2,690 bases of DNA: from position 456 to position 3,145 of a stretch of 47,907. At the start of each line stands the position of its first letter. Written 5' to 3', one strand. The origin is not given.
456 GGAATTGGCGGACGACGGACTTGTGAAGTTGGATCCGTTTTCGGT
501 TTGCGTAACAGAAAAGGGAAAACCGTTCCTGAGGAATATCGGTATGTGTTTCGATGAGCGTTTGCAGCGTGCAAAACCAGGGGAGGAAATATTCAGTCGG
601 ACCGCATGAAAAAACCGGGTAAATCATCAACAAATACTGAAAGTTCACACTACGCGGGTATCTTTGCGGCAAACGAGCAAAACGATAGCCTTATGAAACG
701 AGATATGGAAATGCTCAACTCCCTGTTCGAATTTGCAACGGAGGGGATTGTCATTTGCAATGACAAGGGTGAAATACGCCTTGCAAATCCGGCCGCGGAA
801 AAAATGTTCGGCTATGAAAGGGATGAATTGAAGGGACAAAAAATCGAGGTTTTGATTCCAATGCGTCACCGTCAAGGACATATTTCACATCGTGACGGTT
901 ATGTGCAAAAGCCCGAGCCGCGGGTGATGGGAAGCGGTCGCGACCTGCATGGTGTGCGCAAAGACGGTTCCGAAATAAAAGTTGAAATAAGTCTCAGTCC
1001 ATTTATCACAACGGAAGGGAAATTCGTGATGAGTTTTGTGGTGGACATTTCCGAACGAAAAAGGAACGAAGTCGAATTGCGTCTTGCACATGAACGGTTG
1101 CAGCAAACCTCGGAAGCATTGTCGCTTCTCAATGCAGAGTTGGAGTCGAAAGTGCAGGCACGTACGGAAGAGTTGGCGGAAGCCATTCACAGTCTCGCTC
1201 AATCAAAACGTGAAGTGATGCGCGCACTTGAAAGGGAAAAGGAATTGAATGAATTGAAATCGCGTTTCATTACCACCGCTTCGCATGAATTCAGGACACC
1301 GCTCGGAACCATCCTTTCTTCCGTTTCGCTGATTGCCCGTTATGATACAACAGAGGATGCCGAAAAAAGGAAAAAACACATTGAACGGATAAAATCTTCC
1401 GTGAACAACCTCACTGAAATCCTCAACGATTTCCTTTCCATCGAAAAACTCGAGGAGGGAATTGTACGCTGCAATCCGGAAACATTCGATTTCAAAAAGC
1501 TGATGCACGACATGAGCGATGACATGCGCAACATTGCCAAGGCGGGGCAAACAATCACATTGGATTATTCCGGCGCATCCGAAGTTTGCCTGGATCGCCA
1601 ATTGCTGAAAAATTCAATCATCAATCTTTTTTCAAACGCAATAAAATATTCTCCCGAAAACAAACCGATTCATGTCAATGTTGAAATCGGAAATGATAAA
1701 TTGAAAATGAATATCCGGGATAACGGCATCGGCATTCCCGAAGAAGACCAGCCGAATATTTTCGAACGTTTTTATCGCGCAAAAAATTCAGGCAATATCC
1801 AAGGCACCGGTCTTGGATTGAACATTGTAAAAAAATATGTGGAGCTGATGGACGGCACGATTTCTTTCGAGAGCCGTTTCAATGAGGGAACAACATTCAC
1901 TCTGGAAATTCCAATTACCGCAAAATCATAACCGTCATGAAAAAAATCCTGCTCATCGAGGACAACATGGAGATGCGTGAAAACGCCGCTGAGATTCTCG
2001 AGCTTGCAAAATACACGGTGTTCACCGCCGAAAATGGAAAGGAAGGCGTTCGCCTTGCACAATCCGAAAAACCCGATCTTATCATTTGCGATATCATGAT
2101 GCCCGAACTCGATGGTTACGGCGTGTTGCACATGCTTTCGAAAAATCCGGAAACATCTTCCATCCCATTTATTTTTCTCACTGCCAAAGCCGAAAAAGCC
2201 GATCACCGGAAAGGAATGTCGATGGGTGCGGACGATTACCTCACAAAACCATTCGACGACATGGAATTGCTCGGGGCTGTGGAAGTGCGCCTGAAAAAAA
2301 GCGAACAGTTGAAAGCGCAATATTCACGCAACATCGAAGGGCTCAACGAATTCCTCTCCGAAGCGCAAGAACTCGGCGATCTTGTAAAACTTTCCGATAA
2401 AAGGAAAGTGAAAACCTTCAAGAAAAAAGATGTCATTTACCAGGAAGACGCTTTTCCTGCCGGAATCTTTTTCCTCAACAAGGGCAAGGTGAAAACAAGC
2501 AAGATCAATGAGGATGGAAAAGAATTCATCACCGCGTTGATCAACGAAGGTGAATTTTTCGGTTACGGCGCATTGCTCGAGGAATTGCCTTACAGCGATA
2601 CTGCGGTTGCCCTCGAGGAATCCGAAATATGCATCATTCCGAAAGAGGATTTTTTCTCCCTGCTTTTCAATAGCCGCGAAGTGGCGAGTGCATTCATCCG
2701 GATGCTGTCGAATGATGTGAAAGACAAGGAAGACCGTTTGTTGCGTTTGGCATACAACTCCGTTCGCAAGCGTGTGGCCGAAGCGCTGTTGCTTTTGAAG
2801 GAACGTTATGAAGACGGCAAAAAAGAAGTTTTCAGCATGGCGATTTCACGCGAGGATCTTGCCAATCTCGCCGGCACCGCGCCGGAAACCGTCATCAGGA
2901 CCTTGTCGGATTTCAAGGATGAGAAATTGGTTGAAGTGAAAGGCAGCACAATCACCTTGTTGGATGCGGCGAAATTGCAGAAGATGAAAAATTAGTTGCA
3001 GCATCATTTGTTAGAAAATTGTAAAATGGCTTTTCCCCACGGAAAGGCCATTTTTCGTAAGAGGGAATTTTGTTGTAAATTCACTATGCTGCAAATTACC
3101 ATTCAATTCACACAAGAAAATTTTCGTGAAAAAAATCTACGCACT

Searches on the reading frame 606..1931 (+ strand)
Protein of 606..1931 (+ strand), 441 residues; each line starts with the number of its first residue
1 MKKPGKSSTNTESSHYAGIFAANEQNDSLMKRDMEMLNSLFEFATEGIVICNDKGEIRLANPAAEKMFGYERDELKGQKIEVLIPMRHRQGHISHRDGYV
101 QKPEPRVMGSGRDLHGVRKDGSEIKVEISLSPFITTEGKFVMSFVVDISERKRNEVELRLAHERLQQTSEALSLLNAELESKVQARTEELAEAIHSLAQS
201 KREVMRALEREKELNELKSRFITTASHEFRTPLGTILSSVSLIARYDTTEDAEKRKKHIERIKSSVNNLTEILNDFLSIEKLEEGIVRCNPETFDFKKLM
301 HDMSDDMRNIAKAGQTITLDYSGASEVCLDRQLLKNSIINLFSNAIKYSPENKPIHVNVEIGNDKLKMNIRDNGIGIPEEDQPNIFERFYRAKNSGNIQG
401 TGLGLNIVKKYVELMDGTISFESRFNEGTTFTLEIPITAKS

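Call 43: search_protein_families(library=pfam, proteins=[window:606-1931:+], max_evalue=0.00001)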
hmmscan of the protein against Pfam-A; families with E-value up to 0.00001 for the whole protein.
window:606-1931:+ (441 aa): 7 families
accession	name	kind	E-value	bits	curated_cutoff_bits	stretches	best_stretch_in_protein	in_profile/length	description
PF02518.31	HATPase_c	-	7e-30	104.2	26.4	1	330-438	2-110/111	Histidine kinase-, DNA gyrase B-, and HSP90-like ATPase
PF13426.13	PAS_9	-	1.3e-15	57.9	27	1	46-150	2-103/103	PAS domain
PF00512.31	HisKA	-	5.5e-14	52.4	26.9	1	218-285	2-66/66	His Kinase A (phospho-acceptor) domain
PF00989.32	PAS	-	4.5e-13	49.6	22.6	1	36-144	2-107/113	PAS fold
PF13188.13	PAS_8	-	1.4e-09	38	21.8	1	35-87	1-50/65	PAS domain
PF08448.16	PAS_4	-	1.1e-07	32.5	23.1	1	46-153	6-110/110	PAS fold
PF24820.1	Diguanyl_cycl_sensor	-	3.7e-06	27.3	28.1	0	42-142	3-105/109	Diguanylate cyclase-like sensor domain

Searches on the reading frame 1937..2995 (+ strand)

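Call 43: search_protein_families(library=pfam, proteins=[window:1937-2995:+], max_evalue=0.00001)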
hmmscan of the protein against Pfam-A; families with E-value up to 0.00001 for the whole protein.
window:1937-2995:+ (352 aa): 4 families
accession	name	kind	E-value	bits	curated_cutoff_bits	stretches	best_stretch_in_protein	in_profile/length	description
PF00072.30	Response_reg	-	4.1e-29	101.4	30.2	1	4-115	1-110/111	Response regulator receiver domain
PF00027.35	cNMP_binding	-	4.1e-22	78.4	27.5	1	159-244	2-87/89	Cyclic nucleotide-binding domain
PF13545.12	HTH_Crp_2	-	1.7e-18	66.8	27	1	278-350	1-70/70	Crp-like helix-turn-helix domain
PF00325.26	Crp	-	4e-06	26.9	21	0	302-331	2-31/32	Bacterial regulatory proteins, crp family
